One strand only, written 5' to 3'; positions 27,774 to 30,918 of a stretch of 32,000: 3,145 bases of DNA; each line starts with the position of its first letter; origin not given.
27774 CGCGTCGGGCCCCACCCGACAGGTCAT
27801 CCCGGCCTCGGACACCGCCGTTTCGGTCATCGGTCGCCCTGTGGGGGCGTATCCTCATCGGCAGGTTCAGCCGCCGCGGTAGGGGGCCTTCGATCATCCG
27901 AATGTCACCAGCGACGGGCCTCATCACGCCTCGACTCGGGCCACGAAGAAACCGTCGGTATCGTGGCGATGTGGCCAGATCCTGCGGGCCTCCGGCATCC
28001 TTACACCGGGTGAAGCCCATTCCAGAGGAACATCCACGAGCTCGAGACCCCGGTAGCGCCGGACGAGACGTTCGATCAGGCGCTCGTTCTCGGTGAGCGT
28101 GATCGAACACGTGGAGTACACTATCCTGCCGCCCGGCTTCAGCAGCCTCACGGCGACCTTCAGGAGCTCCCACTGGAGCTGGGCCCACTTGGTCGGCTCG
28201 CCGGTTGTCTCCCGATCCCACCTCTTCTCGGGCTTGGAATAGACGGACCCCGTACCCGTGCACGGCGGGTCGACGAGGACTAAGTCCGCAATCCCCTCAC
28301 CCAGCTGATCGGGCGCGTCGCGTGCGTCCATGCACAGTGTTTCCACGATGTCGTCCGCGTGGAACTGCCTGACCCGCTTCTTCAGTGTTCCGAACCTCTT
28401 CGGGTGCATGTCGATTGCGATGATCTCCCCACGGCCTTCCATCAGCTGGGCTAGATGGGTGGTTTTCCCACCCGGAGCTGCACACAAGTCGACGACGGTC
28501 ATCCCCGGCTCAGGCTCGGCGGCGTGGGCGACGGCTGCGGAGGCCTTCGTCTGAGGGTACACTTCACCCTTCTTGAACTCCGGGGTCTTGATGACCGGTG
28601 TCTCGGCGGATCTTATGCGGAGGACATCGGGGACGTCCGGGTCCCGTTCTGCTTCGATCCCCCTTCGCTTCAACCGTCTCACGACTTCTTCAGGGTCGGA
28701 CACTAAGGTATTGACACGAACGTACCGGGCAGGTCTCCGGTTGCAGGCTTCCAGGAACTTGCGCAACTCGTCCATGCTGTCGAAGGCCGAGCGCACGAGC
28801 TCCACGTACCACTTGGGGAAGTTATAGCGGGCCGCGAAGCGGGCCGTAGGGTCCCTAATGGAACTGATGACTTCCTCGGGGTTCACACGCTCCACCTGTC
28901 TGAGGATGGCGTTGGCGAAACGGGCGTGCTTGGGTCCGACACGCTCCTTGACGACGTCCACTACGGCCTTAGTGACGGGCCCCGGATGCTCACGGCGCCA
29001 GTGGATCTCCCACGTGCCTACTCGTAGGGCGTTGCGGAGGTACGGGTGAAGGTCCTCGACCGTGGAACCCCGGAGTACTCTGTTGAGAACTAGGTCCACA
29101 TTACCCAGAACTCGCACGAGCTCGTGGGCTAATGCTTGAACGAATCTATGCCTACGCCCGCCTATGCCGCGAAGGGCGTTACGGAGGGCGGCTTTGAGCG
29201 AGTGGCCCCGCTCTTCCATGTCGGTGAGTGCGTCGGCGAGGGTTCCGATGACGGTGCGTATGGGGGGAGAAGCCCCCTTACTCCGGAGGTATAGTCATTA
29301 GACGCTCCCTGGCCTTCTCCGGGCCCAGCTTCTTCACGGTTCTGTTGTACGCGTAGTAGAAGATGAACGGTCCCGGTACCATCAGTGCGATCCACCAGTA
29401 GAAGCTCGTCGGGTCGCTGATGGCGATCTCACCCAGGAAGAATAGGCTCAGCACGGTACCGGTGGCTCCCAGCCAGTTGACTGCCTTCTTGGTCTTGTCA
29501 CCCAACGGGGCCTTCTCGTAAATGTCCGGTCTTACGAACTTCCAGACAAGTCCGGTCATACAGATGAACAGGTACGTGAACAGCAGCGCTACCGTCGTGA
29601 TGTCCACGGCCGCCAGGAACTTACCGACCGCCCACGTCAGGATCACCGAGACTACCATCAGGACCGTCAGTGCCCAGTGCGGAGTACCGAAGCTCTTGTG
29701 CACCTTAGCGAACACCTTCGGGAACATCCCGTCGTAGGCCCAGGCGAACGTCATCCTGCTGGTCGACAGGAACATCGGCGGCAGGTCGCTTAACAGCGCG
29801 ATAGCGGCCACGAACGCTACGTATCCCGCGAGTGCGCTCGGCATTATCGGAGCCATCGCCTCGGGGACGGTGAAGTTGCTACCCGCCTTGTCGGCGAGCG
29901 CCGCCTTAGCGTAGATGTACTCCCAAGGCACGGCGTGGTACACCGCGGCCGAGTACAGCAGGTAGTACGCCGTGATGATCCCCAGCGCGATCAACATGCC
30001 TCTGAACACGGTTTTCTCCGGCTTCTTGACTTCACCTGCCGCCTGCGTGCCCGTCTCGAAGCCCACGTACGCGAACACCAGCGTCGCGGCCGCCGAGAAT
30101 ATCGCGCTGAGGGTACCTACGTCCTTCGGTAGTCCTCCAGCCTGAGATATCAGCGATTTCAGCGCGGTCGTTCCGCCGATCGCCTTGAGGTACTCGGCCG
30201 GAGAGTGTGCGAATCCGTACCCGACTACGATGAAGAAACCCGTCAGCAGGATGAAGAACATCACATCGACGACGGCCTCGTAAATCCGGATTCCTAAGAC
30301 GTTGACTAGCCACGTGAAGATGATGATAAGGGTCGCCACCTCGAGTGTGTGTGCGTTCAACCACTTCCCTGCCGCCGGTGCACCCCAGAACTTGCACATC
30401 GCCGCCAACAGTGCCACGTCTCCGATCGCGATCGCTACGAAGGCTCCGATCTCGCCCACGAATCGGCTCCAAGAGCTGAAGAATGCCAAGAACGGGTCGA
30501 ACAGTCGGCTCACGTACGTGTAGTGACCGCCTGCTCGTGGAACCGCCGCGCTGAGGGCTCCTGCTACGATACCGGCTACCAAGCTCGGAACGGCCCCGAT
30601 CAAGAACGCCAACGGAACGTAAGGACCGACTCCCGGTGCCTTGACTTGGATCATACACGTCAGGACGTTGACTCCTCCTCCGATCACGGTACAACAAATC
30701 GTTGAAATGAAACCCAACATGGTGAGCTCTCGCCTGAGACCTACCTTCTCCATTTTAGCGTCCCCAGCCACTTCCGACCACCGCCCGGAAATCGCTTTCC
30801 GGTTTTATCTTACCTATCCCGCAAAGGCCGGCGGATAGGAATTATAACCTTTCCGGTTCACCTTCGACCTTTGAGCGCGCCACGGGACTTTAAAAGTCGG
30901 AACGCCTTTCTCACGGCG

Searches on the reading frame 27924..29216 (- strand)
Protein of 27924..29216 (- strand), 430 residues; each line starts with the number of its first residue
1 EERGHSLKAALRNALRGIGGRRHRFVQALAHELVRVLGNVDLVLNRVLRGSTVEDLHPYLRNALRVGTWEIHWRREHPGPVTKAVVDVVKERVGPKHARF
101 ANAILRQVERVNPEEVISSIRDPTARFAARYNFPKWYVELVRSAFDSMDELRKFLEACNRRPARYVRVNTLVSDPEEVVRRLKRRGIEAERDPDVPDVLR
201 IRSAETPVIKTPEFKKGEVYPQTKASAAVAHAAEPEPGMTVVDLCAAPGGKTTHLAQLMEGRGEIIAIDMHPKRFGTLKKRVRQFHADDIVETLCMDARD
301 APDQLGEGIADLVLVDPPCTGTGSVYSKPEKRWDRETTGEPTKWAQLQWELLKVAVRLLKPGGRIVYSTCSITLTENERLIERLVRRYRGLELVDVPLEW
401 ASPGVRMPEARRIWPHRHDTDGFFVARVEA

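Call 80: search_protein_families(library=pfam, proteins=[window:27924-29216:-], max_evalue=0.0001)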
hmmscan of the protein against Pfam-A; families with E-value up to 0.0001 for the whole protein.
window:27924-29216:- (430 aa): 6 families
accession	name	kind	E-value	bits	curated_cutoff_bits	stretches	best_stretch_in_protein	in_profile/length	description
PF01189.24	Methyltr_RsmB-F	-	3.3e-48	164.5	27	1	233-428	4-198/199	16S rRNA methyltransferase RsmB/F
PF01029.23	NusB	-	2.3e-16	60.8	23.1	1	14-110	36-133/133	NusB family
PF22458.1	RsmF-B_ferredox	-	5.8e-14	52.4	27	1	133-204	1-70/74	Methyltr_RsmF/B-like, ferredoxin-like domain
PF01728.25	FtsJ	-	1e-10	42.3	24.1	1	236-393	20-161/181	FtsJ-like methyltransferase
PF13847.12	Methyltransf_31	-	4.1e-08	33.5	27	1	236-377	2-118/145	Methyltransferase domain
PF13649.12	Methyltransf_25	-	1.5e-06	29.3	27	0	241-313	1-68/97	Methyltransferase domain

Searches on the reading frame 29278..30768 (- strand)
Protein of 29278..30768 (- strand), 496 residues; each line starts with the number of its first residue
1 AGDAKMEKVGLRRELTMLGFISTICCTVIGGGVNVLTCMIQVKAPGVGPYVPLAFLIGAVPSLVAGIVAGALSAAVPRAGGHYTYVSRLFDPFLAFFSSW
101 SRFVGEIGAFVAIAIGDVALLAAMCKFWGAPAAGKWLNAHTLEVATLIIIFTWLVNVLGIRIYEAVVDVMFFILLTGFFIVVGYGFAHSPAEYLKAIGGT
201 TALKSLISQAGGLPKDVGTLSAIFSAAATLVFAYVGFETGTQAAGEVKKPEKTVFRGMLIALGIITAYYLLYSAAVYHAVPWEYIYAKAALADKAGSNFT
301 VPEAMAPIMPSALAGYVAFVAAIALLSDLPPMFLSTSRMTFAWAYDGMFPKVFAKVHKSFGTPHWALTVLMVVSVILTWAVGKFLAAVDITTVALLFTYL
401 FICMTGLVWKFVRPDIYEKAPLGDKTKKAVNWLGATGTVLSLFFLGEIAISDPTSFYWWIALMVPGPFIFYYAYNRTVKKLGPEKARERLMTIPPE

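Call 80: search_protein_families(library=pfam, proteins=[window:29278-30768:-], max_evalue=0.0001)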
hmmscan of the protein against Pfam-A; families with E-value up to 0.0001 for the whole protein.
window:29278-30768:- (496 aa): 3 families
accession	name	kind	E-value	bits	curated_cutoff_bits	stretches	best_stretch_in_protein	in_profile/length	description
PF13520.12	AA_permease_2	-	1.1e-39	137.1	27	1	19-445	5-401/427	Amino acid permease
PF00324.27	AA_permease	-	1.4e-30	106.9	24.6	1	46-421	25-396/470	Amino acid permease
PF00474.23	SSF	-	5e-06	26.1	22.8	1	173-382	160-362/406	Sodium:solute symporter family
